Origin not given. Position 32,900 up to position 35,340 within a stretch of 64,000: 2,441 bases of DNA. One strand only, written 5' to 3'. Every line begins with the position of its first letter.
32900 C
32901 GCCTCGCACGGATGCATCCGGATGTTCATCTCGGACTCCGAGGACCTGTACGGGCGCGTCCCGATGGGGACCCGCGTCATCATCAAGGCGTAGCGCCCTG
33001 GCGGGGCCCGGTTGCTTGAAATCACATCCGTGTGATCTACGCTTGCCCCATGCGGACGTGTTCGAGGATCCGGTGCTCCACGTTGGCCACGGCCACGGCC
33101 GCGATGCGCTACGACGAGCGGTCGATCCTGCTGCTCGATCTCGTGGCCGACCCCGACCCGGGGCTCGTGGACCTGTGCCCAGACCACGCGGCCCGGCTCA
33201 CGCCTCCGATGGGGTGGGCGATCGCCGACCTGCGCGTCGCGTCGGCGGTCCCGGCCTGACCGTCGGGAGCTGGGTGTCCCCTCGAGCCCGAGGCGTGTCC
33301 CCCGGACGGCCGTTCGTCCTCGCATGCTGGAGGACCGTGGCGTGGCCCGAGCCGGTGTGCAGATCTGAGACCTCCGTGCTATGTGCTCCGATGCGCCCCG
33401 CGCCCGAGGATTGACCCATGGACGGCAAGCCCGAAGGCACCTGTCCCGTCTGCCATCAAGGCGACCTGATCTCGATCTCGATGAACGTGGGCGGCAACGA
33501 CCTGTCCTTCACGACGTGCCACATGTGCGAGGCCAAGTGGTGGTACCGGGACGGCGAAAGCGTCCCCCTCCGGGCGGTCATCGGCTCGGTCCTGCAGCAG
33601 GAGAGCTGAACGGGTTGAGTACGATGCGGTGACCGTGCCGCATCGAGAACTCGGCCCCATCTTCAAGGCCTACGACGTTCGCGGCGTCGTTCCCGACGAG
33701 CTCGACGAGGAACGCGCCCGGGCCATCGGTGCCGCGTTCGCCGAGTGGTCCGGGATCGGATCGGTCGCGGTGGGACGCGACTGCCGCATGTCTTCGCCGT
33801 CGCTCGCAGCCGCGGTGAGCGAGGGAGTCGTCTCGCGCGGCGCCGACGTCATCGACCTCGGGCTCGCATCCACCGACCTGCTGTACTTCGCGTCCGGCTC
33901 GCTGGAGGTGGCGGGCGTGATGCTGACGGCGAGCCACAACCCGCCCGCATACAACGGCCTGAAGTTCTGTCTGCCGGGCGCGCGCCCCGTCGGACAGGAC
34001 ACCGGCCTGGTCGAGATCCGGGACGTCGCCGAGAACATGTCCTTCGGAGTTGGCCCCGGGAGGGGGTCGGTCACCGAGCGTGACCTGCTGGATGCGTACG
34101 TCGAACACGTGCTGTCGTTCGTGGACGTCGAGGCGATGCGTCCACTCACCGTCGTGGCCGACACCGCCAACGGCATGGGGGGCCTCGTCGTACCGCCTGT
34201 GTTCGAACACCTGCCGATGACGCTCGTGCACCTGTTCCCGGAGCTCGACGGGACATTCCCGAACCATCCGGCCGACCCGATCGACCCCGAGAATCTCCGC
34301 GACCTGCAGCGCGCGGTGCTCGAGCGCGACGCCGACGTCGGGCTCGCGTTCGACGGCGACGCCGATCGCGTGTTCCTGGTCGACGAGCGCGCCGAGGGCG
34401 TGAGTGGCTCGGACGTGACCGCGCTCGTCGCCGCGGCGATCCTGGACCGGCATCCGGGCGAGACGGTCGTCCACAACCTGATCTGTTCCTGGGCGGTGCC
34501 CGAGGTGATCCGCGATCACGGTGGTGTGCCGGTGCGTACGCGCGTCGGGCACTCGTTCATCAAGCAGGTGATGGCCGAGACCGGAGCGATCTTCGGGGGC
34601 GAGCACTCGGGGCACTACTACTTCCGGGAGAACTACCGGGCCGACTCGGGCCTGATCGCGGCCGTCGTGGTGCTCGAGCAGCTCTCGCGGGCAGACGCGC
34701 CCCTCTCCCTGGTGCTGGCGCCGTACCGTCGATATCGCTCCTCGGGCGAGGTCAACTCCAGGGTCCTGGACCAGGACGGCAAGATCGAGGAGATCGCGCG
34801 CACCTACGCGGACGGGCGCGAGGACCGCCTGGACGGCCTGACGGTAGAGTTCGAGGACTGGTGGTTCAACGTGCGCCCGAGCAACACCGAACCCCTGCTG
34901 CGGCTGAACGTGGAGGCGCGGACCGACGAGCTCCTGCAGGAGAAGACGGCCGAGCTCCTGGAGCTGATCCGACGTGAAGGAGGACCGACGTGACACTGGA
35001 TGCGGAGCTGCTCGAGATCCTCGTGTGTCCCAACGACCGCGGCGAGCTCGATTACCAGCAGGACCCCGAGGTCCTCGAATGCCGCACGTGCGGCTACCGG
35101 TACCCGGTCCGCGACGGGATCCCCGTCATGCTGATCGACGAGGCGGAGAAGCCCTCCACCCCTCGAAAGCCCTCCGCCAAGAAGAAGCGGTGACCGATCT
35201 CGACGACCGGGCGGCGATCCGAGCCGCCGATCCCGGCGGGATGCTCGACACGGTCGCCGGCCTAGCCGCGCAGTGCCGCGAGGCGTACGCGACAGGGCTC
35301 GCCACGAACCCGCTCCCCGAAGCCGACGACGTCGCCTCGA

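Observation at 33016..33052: Leaderless DUF3499 promoter whose spacer holds the same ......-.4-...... dyad as whiB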

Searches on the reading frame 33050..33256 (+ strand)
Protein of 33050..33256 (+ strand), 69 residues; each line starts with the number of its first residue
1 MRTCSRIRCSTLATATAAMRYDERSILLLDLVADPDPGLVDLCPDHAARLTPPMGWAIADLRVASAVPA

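Call 8: search_protein_families(library=pfam, proteins=[window:33050-33256:+])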
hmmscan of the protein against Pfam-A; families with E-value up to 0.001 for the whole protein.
window:33050-33256:+ (69 aa): 1 family
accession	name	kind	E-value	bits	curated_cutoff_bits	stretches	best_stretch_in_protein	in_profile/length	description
PF12005.13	DUF3499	-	6.8e-13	49.7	25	1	1-62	1-62/119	Protein of unknown function (DUF3499)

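Call 22: find_homologous_proteins(query=A1, max_evalue=0.001)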
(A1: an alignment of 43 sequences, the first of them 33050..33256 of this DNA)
Query A1 (43 sequences) (69 aa, profile of the alignment): 762 proteins with E <= 0.001 among 1449 candidates; the best 120 are listed.
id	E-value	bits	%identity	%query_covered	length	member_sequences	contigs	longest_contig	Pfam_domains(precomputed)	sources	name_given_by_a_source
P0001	4.7e-32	128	44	96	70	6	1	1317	PF12005.14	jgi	jgi:hypothetical protein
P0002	5.2e-32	127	48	94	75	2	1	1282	PF12005.14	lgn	-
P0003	6.0e-32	127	48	87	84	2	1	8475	PF12005.14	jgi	jgi:Protein of unknown function (DUF3499)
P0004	6.2e-32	127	43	97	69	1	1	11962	PF12005.14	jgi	-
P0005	7.0e-32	127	45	100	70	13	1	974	PF12005.14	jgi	jgi:Protein of unknown function (DUF3499)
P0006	7.1e-32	127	48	100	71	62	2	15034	PF12005.14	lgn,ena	-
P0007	7.2e-32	127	48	90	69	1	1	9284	PF12005.14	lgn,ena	-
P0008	8.2e-32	127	46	97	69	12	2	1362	PF12005.14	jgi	jgi:hypothetical protein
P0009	1.0e-31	127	46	97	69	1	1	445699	PF12005.14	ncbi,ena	-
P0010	1.0e-31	127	52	93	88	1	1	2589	PF12005.14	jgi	jgi:hypothetical protein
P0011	1.1e-31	126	48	94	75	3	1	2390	PF12005.14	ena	-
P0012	1.1e-31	126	45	94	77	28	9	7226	PF12005.14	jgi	jgi:hypothetical protein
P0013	1.2e-31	126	49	94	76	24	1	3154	PF12005.14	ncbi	ncbi:MAG: DUF3499 family protein [Acidimicrobiia bacterium]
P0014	1.3e-31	126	52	93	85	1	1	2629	PF12005.14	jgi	jgi:hypothetical protein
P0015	1.3e-31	126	48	94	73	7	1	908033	PF12005.14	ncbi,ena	-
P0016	1.3e-31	126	48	94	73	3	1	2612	PF12005.14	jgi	jgi:hypothetical protein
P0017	1.4e-31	126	47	99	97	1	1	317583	PF12005.14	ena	-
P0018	1.5e-31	126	46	94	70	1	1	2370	PF12005.14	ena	-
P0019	1.5e-31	126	42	100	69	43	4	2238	PF12005.14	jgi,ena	jgi:hypothetical protein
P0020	1.5e-31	126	43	97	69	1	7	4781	PF12005.14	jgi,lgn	jgi:hypothetical protein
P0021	1.6e-31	126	43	97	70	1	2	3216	PF12005.14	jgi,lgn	jgi:hypothetical protein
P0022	1.6e-31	126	49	94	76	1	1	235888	PF12005.14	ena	-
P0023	1.7e-31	126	45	94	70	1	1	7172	PF12005.14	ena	-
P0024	1.8e-31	126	48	90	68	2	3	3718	PF12005.14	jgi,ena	jgi:hypothetical protein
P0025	1.8e-31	126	46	100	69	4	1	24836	PF12005.14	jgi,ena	-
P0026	1.8e-31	126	43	97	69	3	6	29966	PF12005.14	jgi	jgi:hypothetical protein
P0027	2.1e-31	126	45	100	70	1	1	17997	PF12005.14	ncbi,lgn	ncbi:MAG: DUF3499 family protein [Actinomycetota bacterium]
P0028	2.2e-31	125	48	100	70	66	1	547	PF12005.14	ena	-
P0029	2.4e-31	125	48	90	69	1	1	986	PF12005.14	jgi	jgi:hypothetical protein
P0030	2.5e-31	125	48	94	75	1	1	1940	PF12005.14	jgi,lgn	jgi:hypothetical protein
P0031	2.6e-31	125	49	99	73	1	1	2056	PF12005.14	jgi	jgi:hypothetical protein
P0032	2.7e-31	125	45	90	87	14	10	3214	PF12005.14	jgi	jgi:hypothetical protein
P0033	2.8e-31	125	45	93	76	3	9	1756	PF12005.14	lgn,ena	-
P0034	2.9e-31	125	45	90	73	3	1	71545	PF12005.14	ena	-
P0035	3.1e-31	125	45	100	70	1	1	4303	PF12005.14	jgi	jgi:Protein of unknown function (DUF3499)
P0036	3.2e-31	125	43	100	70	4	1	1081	PF12005.14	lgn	-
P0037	3.2e-31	125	44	96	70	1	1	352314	PF12005.14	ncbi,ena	-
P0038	3.3e-31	125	43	97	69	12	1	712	PF12005.14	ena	-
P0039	3.4e-31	125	40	97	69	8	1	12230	PF12005.14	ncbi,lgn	ncbi:MAG: DUF3499 family protein [Actinomycetota bacterium]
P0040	3.4e-31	125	47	90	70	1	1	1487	PF12005.14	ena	-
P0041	4.0e-31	125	49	94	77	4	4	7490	PF12005.14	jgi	jgi:hypothetical protein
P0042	4.1e-31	125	45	90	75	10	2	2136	PF12005.14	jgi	jgi:hypothetical protein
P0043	4.2e-31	125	43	97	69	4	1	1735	PF12005.14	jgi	jgi:hypothetical protein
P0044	4.4e-31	125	46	94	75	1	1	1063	PF12005.14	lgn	-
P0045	4.4e-31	124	47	96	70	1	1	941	PF12005.14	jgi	jgi:hypothetical protein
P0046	4.5e-31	124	46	97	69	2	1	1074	PF12005.14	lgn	-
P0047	4.5e-31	124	47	90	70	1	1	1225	PF12005.14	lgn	-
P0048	4.6e-31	124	48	94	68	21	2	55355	PF12005.14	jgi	jgi:Protein of unknown function (DUF3499)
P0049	4.7e-31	124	45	97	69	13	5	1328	PF12005.14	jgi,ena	-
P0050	4.7e-31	124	43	97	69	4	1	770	PF12005.14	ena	-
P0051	4.8e-31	124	47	90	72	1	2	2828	PF12005.14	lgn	-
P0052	4.8e-31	124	48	94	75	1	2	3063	PF12005.14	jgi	jgi:hypothetical protein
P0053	4.8e-31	124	45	97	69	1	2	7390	PF12005.14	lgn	-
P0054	4.8e-31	124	48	94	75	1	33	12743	PF12005.14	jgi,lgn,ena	jgi:hypothetical protein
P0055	4.9e-31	124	45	100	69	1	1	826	PF12005.14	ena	-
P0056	4.9e-31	124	46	94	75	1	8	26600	PF12005.14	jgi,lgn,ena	-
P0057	5.1e-31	124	48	97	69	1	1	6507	PF12005.14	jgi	jgi:hypothetical protein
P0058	5.2e-31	124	43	97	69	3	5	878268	PF12005.14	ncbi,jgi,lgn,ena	jgi:Protein of unknown function (DUF3499)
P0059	5.4e-31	124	48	90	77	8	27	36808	PF12005.14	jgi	jgi:hypothetical protein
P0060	5.4e-31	124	46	94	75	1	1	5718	PF12005.14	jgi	jgi:Protein of unknown function (DUF3499)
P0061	5.7e-31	124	52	90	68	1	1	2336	PF12005.14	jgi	jgi:Protein of unknown function (DUF3499)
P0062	5.8e-31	124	45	97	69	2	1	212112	PF12005.14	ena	-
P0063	6.0e-31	124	50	90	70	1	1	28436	PF12005.14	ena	-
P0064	6.0e-31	124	45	97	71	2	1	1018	PF12005.14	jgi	jgi:hypothetical protein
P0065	6.2e-31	124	46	94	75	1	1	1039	PF12005.14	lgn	-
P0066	6.2e-31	124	41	100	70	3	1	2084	PF12005.14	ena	-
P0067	6.3e-31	124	45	93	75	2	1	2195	PF12005.14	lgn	-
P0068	6.4e-31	124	43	100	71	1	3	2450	PF12005.14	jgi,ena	jgi:Protein of unknown function (DUF3499)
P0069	6.5e-31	124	43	97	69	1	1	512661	PF12005.14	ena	-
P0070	6.7e-31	124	42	97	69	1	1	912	PF12005.14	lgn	-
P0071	6.9e-31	124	45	97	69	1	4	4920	PF12005.14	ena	-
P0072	7.5e-31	124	46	97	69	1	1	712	PF12005.14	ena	-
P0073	7.6e-31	124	43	97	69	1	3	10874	PF12005.14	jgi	jgi:hypothetical protein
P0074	7.7e-31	124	46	97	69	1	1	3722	PF12005.14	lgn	-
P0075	7.7e-31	124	40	97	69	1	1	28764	PF12005.14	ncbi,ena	-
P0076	7.8e-31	124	45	94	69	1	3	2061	PF12005.14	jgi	jgi:uncharacterized protein DUF3499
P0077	8.0e-31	124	43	97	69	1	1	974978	PF12005.14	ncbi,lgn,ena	-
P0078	8.0e-31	124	50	90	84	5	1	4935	PF12005.14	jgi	jgi:Protein of unknown function (DUF3499)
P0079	8.0e-31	124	45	94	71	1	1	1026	PF12005.14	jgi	jgi:hypothetical protein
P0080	8.6e-31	124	45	97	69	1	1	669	PF12005.14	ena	-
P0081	8.6e-31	124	46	97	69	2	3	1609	PF12005.14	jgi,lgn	-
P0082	8.9e-31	124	43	97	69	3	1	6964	PF12005.14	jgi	jgi:hypothetical protein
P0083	9.0e-31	124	44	96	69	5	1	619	PF12005.14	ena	-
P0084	9.6e-31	123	52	90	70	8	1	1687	PF12005.14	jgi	jgi:hypothetical protein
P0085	9.6e-31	123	45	97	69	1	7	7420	PF12005.14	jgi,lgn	jgi:Protein of unknown function (DUF3499).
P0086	9.7e-31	123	48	97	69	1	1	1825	PF12005.14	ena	-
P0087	9.7e-31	123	43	100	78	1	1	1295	PF12005.14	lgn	-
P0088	9.8e-31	123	43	97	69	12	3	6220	PF12005.14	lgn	-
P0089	1.0e-30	123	46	97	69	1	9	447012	PF12005.14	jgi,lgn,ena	jgi:hypothetical protein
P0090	1.0e-30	123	45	93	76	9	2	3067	PF12005.14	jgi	jgi:Protein of unknown function (DUF3499)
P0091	1.1e-30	123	48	94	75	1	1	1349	PF12005.14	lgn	-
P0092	1.1e-30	123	46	97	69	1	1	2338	PF12005.14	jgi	jgi:hypothetical protein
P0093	1.1e-30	123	45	97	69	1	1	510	PF12005.14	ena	-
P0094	1.2e-30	123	42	100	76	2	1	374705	PF12005.14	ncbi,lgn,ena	-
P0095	1.2e-30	123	53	96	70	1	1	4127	PF12005.14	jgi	jgi:hypothetical protein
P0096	1.2e-30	123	45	97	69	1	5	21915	PF12005.14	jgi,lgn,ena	-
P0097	1.3e-30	123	43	94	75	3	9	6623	PF12005.14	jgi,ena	jgi:hypothetical protein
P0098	1.3e-30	123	48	90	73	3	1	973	PF12005.14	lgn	-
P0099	1.4e-30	123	44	90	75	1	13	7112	PF12005.14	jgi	jgi:hypothetical protein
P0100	1.4e-30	123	46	91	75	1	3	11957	PF12005.14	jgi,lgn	jgi:hypothetical protein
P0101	1.5e-30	123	45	97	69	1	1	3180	PF12005.14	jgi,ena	-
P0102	1.5e-30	123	45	94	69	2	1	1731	PF12005.14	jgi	jgi:hypothetical protein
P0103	1.5e-30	123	48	97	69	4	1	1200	PF12005.14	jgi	jgi:hypothetical protein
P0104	1.5e-30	123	45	96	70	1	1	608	PF12005.14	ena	-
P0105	1.5e-30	123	43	97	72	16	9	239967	PF12005.14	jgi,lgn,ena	-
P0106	1.6e-30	123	45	97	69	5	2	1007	PF12005.14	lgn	-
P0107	1.6e-30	123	44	100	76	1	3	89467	PF12005.14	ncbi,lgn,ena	ncbi:MAG: DUF3499 family protein [Actinomycetota bacterium]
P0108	1.6e-30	123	46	94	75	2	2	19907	PF12005.14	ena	-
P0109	1.6e-30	123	46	94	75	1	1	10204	PF12005.14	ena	-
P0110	1.6e-30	123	45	96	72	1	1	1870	PF12005.14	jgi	-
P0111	1.6e-30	123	46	94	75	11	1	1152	PF12005.14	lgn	-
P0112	1.6e-30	123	45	97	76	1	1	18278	PF12005.14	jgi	jgi:hypothetical protein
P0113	1.7e-30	123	51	97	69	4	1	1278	PF12005.14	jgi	jgi:hypothetical protein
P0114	1.7e-30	123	44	96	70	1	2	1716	PF12005.14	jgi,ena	jgi:hypothetical protein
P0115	1.7e-30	123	40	97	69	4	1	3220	PF12005.14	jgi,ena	-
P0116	1.7e-30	123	50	93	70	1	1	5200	PF12005.14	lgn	-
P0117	1.8e-30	123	45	97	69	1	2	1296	PF12005.14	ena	-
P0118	1.8e-30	123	45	93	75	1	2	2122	PF12005.14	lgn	-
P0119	1.8e-30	123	42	100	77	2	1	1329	PF12005.14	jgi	jgi:hypothetical protein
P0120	1.9e-30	123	46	97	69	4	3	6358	PF12005.14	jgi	jgi:hypothetical protein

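Call 28: search_protein_families(library=ncbifam, proteins=[window:33050-33256:+], max_evalue=0.01)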
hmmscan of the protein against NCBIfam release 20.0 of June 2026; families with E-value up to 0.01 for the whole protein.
window:33050-33256:+ (69 aa): 0 families

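Call 35: predict_structure(alignment_id=A2)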
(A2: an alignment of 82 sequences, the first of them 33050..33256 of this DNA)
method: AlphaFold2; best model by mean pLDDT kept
length: 69 residues; sequences in the alignment: 82
mean_pLDDT: 88.7   pTM: 0.74
mean pLDDT of the five models: 88.7, 87.4, 86.6, 86.4, 83.9
residues with pLDDT >= 90: 53; 70-90: 10; 50-70: 2; < 50: 4
segments of 3 or more residues with pLDDT < 50: 66-69
pLDDT, mean of each block of 10 residues (from residue 1): 91 95 95 87 94 95 60
secondary structure, 60 per line:
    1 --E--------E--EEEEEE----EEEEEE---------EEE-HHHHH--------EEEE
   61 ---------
elements in order: E15-20 E25-30 E40-42 H44-48 E57-60

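Call 37: fold_search(model_id=the predicted structure, library=pdb)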
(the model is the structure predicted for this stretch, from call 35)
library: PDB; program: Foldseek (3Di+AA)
matches with E <= 10: 87; with E <= 0.001: 0
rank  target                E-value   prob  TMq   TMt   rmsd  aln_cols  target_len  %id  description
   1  9e99_K                5.2e-01  0.38  0.38  0.11   6.5        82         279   11  Cryo-EM reconstruction of Escherichia phage N4 capsid (released 2025-02-19)
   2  9lbz_q                1.1e+00  0.28  0.42  0.18   5.9        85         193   10  unique-vertex of mature phage N4 (released 2025-04-16)
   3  9e99_J                1.1e+00  0.21  0.26  0.08   3.8        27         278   18  Cryo-EM reconstruction of Escherichia phage N4 capsid (released 2025-02-19)
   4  5yep_A                1.8e+00  0.07  0.28  0.18   6.9        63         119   13  Crystal structure of SO_3166-SO_3165 from Shewanella oneidensis (released 2018-03-28)
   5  9d7z_J                2.3e+00  0.13  0.26  0.11   3.7        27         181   22  Shigella flexneri bacteriophage Moo19 Icosahedral Reconstruction (released 2025-01-15)
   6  9d7z_K                2.7e+00  0.18  0.42  0.19   6.1        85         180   13  Shigella flexneri bacteriophage Moo19 Icosahedral Reconstruction (released 2025-01-15)
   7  3rnv                  2.7e+00  0.13  0.32  0.19   3.6        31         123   13  Structure of the autocatalytic cysteine protease domain of potyvirus helper-component proteinase (released 2011-05-04)
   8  3avr_A                2.7e+00  0.13  0.31  0.06   5.4        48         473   10  Catalytic fragment of UTX/KDM6A bound with histone H3K27me3 peptide, N-oxyalylglycine, and Ni(II) (released 2011-10-19)
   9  3uyy_B                2.7e+00  0.08  0.30  0.07   7.5        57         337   12  Crystal Structures of Branched-Chain Aminotransferase from Deinococcus radiodurans Complexes with alpha-Ketoisocaproat (released 2012-12-12)
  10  2atw_A                2.7e+00  0.06  0.28  0.12   9.1        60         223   22  Structure of a Mycobacterium tuberculosis NusA-RNA complex (released 2005-10-11)
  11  6fhm_A                2.8e+00  0.02  0.20  0.09  12.3        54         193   22  Crystal structure of the F47E mutant of the lipoprotein localization factor, LolA (released 2018-07-25)
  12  6m6w_A                3.0e+00  0.04  0.27  0.18   6.9        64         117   12  Crystal structure the toxin-antitoxin MntA-HpeT mutant-Y104A (released 2020-09-30)
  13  8pu2                  3.2e+00  0.08  0.32  0.30   5.5        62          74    8  Structure of the antitoxin ATfaRel2 (released 2024-07-24)
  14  9g7i_A                3.5e+00  0.07  0.28  0.04   6.1        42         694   10  Structure of carbon monoxide dehydrogenase/acetyl-CoA synthase (CODH/ACS) in complex with acetyl-Coenyzme A from Clost (released 2025-02-12)
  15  2atw_C                3.5e+00  0.06  0.28  0.11   9.4        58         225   19  Structure of a Mycobacterium tuberculosis NusA-RNA complex (released 2005-10-11)
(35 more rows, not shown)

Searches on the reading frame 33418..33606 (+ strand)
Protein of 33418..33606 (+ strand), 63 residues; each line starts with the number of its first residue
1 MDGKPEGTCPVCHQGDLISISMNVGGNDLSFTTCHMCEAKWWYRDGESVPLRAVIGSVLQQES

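Call 8: search_protein_families(library=pfam, proteins=[window:33418-33606:+])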
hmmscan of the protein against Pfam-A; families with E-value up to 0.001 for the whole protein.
window:33418-33606:+ (63 aa): 1 family
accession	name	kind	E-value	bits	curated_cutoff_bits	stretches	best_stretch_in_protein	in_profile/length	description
PF24859.1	FdhE_central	-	2.9e-05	24.5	27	1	8-43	1-37/39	FdhE, central domain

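Call 28: search_protein_families(library=ncbifam, proteins=[window:33418-33606:+], max_evalue=0.01)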
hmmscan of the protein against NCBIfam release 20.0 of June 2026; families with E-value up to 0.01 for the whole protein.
window:33418-33606:+ (63 aa): 2 families
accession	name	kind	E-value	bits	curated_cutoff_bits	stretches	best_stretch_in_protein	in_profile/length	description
TIGR01405.1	polC_Gram_pos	equivalog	0.0021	15.8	1043.45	1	5-56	680-730/1211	DNA polymerase III subunit alpha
NF001688.0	PRK00448.1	equivalog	0.005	14.4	873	1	8-56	918-965/1445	PolC-type DNA polymerase III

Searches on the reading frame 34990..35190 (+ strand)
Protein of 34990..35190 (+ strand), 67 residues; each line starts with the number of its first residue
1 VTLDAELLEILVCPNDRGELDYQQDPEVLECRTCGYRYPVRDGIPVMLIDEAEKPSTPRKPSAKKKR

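Call 28: search_protein_families(library=ncbifam, proteins=[window:34990-35190:+], max_evalue=0.01)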
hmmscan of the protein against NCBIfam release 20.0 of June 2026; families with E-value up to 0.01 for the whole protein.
window:34990-35190:+ (67 aa): 2 families
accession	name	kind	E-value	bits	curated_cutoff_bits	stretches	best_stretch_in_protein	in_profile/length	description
NF008806.0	PRK11827.1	equivalog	7.4e-11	42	126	1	4-53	2-51/60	protein YcaR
NF038101.1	Trm112_arch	equivalog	2.2e-10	40.6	77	1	6-49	4-55/59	methytransferase partner Trm112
